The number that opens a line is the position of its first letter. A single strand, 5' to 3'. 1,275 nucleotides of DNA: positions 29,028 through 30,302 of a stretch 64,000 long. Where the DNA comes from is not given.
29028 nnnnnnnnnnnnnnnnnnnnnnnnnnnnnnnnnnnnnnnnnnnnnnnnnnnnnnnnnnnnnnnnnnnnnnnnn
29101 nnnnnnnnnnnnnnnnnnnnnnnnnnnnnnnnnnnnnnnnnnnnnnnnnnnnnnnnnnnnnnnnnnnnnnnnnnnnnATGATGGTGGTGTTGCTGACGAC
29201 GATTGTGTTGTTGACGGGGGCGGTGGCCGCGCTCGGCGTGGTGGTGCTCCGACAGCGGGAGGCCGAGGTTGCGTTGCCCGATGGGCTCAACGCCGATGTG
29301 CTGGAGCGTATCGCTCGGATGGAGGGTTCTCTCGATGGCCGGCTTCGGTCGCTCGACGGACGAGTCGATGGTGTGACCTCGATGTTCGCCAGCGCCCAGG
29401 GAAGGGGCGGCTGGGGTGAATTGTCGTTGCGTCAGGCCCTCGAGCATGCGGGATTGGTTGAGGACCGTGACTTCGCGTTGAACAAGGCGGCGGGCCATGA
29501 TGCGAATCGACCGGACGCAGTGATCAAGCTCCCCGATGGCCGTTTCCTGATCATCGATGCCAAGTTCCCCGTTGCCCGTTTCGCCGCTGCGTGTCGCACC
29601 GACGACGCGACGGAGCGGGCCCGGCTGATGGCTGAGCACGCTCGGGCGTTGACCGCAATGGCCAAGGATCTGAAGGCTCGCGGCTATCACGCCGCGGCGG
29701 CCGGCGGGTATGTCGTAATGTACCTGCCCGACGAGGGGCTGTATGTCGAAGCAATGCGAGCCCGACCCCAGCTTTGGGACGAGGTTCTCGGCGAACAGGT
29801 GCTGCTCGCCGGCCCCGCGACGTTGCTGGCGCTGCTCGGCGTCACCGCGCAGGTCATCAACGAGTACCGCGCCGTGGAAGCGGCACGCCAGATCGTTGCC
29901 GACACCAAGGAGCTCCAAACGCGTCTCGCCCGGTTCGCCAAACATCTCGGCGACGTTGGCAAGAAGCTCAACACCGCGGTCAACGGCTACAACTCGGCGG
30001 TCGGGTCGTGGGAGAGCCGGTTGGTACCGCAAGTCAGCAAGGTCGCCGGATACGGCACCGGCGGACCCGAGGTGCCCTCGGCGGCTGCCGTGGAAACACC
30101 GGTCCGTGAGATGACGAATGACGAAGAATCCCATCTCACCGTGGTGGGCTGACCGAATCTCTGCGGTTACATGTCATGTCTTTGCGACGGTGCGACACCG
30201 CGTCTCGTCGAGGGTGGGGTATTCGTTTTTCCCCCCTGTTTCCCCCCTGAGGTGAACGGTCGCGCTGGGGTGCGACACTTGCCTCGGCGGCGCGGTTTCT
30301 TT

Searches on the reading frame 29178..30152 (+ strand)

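Call 15: search_protein_families(library=pfam, proteins=[window:29178-30152:+], max_evalue=0.01)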
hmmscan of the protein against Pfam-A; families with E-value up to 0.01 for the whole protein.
window:29178-30152:+ (324 aa): 1 family
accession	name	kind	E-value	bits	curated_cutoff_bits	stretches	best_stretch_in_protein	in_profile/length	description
PF02646.22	RmuC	-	8.6e-62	209.3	26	1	58-291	48-283/291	RmuC family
